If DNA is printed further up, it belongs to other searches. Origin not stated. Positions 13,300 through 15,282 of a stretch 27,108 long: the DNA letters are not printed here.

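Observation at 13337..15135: Radical SAM-SPASM enzyme fused to a SAM methyltransferase, preceded by a 36-aa ORF: candidate RiPP-like module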

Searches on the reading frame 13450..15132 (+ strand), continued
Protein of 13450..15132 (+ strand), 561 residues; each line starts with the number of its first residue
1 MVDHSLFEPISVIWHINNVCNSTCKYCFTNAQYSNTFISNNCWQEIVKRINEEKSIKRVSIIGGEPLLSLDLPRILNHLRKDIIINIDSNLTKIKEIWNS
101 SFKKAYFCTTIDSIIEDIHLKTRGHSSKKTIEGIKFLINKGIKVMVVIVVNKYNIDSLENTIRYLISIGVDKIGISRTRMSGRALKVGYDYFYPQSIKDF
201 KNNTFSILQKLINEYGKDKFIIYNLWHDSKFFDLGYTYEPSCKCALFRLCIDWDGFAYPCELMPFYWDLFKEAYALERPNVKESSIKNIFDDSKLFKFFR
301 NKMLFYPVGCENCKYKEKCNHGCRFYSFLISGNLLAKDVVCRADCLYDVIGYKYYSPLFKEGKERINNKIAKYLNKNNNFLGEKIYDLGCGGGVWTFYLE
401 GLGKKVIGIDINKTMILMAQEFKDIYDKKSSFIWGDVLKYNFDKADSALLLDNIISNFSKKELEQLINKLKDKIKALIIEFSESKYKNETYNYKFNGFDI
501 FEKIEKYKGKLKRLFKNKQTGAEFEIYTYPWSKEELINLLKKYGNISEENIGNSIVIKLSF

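Call 56: search_protein_families(library=ncbifam, proteins=[L008:1768-2433:+, L023:3164-3823:+, L023:351-1637:+, P0023], max_evalue=0.00001)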
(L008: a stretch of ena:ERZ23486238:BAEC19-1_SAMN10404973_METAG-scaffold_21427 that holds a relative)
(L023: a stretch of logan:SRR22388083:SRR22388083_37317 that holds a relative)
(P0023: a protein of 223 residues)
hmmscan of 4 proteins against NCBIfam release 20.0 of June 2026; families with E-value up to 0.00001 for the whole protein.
L008:1768-2433:+ (222 aa): 6 families
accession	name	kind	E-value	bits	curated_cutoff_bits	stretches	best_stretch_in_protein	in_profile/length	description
TIGR00096.1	TIGR00096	equivalog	3.4e-70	236.6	167.9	1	4-220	2-225/275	16S rRNA (cytidine(1402)-2'-O)-methyltransferase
NF011570.0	PRK14994.1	equivalog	4.9e-53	180.2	502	1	2-215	12-233/287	16S rRNA (cytidine(1402)-2'-O)-methyltransferase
TIGR02467.1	CbiE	equivalog_domain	6.8e-10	38.7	92.9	1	11-203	6-195/204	precorrin-6y C5,15-methyltransferase (decarboxylating) subunit CbiE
TIGR01466.1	cobJ_cbiH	equivalog_domain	3.1e-07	30.2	246.35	1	4-127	1-125/239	precorrin-3B C(17)-methyltransferase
NF004460.0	PRK05787.2-3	equivalog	6.9e-07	29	291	1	4-202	2-195/207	cobalt-precorrin-7 (C(5))-methyltransferase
NF004455.0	PRK05787.1-3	equivalog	1e-06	28.5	258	1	4-214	3-216/221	cobalt-precorrin-7 (C(5))-methyltransferase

L023:3164-3823:+ (220 aa): 7 families
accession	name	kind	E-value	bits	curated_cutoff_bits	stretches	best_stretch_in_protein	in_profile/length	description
TIGR00096.1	TIGR00096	equivalog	2.4e-65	220.7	167.9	1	4-217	2-219/275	16S rRNA (cytidine(1402)-2'-O)-methyltransferase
NF011570.0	PRK14994.1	equivalog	4.4e-46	157.4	502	1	2-207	12-217/287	16S rRNA (cytidine(1402)-2'-O)-methyltransferase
TIGR02467.1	CbiE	equivalog_domain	4.8e-10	39.2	92.9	1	11-208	6-196/204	precorrin-6y C5,15-methyltransferase (decarboxylating) subunit CbiE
TIGR01466.1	cobJ_cbiH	equivalog_domain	2.9e-09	36.8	246.35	1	4-130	1-123/239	precorrin-3B C(17)-methyltransferase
NF004455.0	PRK05787.1-3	equivalog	3e-08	33.5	258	1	4-217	3-215/221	cobalt-precorrin-7 (C(5))-methyltransferase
NF004460.0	PRK05787.2-3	equivalog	4.2e-08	33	291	1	4-206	2-195/207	cobalt-precorrin-7 (C(5))-methyltransferase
TIGR01465.1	cobM_cbiF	equivalog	6.3e-07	28.9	259.65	0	5-124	2-117/247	precorrin-4 C(11)-methyltransferase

L023:351-1637:+ (429 aa): 4 families
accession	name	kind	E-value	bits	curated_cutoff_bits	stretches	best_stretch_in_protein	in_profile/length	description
NF047422.1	YfmF_fam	equivalog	3.6e-39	134.8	285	1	112-397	116-401/412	EF-P 5-aminopentanol modification-associated protein YfmF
NF047421.1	YfmH_fam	equivalog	6.8e-23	81.5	250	1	36-406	51-419/425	EF-P 5-aminopentanol modification-associated protein YfmH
NF011681.0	PRK15101.1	equivalog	4.9e-20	71.2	765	1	3-192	42-234/961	pitrilysin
TIGR02110.1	PQQ_syn_pqqF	equivalog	3.8e-14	52.4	320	1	8-131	3-126/697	pyrroloquinoline quinone biosynthesis protein PqqF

P0023 (223 aa): 22 families
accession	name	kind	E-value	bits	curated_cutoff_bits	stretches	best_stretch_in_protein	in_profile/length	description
TIGR02021.1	BchM-ChlM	equivalog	2.1e-15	56.8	158.9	1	22-138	36-151/218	magnesium protoporphyrin IX methyltransferase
NF041820.1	daptide_MTase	equivalog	2.6e-12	46.7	175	1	4-133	4-133/243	daptide-type RiPP biosynthesis methyltransferase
TIGR01983.1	UbiG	equivalog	6.6e-12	45.2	102.95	1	35-144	43-157/228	bifunctional 2-polyprenyl-6-hydroxyphenol methylase/3-demethylubiquinol 3-O-methyltransferase UbiG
NF043040.1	corrin_prot_MT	hypoth_equivalog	4.5e-10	39.3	180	1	23-102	24-104/216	corrinoid protein-associated methyltransferase CpaM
NF011529.0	PRK14968.1-3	equivalog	9.4e-10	38.2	162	1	31-106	24-100/198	putative methyltransferase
TIGR01934.1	MenG_MenH_UbiE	subfamily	7e-09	35.3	158.35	1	25-105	26-105/223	ubiquinone/menaquinone biosynthesis methyltransferase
NF008992.0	PRK12335.1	equivalog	1.1e-08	34.7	303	1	25-134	109-215/289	SAM-dependent methyltransferase TehB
NF001244.0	PRK00216.1-5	equivalog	1.5e-08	34.2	216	1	25-109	35-121/236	bifunctional demethylmenaquinone methyltransferase/2-methoxy-6-polyprenyl-1,4-benzoquinol methylase UbiE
TIGR04345.1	ovoA_Cterm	equivalog_domain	2.3e-08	33.9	170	1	7-84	8-84/242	putative 4-mercaptohistidine N1-methyltransferase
NF051855.1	GlySarMtaseBact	equivalog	2.7e-07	30.5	350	1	24-122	36-137/259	glycine/sarcosine N-methyltransferase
NF001790.0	PRK00517.3-3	equivalog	2.7e-07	30.2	269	1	39-131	120-216/262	50S ribosomal protein L11 methyltransferase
TIGR02072.1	BioC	equivalog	2.8e-07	30.6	184.95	1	36-105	29-96/244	malonyl-ACP O-methyltransferase BioC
NF002463.0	PRK01683.1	equivalog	4.9e-07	29.6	297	1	32-133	22-123/258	trans-aconitate 2-methyltransferase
NF001786.0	PRK00517.2-4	equivalog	1e-06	28.1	327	1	32-164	135-262/277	50S ribosomal protein L11 methyltransferase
TIGR00537.1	hemK_rel_arch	hypoth_equivalog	1.4e-06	28.1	87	1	38-110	16-87/179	HemK2/MTQ2 family protein methyltransferase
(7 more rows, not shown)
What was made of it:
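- The M16 genes score far below the PqqF cut-off, and score better to YfmF/YfmH, still below their cut-offs (call 56).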

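Call 57: list_cluster_members(proteins=[P0020, P0021, P0022, P0024, P0026, P0027, P0028, P0029, P0030, P0014])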
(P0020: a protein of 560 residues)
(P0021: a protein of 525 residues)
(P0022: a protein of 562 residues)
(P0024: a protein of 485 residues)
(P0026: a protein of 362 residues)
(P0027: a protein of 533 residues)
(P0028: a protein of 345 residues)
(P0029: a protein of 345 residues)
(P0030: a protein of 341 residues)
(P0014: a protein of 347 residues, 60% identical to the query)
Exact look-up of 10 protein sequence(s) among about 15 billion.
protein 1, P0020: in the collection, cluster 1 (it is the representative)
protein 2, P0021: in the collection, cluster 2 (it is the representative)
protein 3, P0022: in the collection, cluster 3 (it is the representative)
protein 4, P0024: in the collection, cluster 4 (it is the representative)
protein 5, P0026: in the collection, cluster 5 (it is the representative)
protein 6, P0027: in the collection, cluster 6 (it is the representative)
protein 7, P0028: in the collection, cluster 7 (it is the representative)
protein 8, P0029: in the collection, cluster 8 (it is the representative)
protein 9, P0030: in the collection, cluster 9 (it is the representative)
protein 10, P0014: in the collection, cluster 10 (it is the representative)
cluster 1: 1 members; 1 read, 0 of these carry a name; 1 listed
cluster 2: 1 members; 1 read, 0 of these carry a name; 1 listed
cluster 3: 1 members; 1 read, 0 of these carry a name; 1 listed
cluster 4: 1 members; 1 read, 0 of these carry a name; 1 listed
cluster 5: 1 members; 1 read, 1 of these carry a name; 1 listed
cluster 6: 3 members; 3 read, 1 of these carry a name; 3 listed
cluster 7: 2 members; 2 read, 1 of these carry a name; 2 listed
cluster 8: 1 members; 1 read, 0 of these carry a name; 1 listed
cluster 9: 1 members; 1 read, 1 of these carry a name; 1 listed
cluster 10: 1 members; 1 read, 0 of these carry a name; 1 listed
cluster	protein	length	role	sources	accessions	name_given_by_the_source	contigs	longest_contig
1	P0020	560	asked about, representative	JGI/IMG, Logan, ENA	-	-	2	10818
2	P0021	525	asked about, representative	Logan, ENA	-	-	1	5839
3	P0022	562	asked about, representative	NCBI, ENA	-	-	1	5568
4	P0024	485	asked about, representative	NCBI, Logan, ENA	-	-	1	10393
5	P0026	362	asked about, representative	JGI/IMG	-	radical SAM protein with 4Fe4S-binding SPASM domain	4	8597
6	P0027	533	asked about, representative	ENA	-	-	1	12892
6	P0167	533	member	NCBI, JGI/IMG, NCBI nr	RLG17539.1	hypothetical protein DRN75_03530 [Nanoarchaeota archaeon] | MAG: hypothetical protein DRN75_03530 [Nanoarchaeota archaeon]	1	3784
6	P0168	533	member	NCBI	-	-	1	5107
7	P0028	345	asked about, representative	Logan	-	-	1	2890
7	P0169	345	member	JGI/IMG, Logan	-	radical SAM protein with 4Fe4S-binding SPASM domain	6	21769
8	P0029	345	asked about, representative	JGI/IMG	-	-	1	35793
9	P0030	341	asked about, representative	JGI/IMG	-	radical SAM protein with 4Fe4S-binding SPASM domain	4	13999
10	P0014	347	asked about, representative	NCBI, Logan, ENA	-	-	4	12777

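Call 58: find_encoding_contigs(protein=P0029, flank=5000, max_places=1)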
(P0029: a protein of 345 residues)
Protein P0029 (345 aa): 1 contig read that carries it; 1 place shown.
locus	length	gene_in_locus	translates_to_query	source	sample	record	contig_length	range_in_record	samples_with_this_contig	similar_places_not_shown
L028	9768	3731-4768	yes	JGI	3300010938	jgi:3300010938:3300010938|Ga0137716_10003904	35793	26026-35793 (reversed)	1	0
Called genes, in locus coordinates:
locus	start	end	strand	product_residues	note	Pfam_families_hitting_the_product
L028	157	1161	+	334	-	PF00389:2-Hacid_dh, PF02826:2-Hacid_dh_C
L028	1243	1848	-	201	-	PF04981:NMD3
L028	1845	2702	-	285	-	PF04015:DUF362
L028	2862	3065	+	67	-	-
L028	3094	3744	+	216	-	PF01209:Ubie_methyltran (weak), PF03848:TehB (weak), PF05401:NodS (weak), PF13847:Methyltransf_31, PF08241:Methyltransf_11, PF08242:Methyltransf_12 (weak), PF13649:Methyltransf_25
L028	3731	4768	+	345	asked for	PF13353:Fer4_12 (faint), PF04055:Radical_SAM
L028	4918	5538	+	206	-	-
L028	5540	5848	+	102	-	PF08271:Zn_Ribbon_TF (faint), PF09723:Zn_ribbon_8 (faint), PF26040:Zn_ribbon_CLPX_N (faint), PF01096:Zn_ribbon_TFIIS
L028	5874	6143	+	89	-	PF01866:Diphthamide_syn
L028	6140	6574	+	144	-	-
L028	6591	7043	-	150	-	-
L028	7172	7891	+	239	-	PF00990:GGDEF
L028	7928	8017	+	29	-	-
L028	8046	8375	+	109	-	-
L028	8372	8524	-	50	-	PF09386:ParD (weak)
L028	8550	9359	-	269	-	PF00142:Fer4_NifH (faint), PF01656:CbiA, PF02374:ArsA_ATPase (faint), PF06564:CBP_BcsQ, PF10609:ParA, PF13614:AAA_31, PF13500:AAA_26 (weak)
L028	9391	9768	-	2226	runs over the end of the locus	PF17957:Big_7 (faint), PF19077:Big_13 (weak)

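Call 71: find_homologous_proteins(query=P0025, max_evalue=1e-20)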
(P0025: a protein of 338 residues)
Query P0025 (338 aa): 7 proteins with E <= 1e-20 among 860 candidates.
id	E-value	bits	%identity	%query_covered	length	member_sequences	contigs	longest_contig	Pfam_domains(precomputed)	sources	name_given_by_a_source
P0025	2.4e-230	781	100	100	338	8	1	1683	PF13186.12,PF04055.28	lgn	-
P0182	6.4e-83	297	40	100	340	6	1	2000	PF13186.12,PF04055.28,PF13353.12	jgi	-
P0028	4.8e-72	261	40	99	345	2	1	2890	PF04055.28,PF13353.12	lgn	-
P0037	1.9e-59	220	40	75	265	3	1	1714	PF04055.28,PF13353.12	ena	-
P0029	6.6e-44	169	32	93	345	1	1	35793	PF04055.28,PF13353.12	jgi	-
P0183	1.3e-41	161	31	97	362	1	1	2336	PF13186.12,PF04055.28,PF13353.12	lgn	-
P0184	4.2e-24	104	29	100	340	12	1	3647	PF13186.12,PF04055.28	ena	-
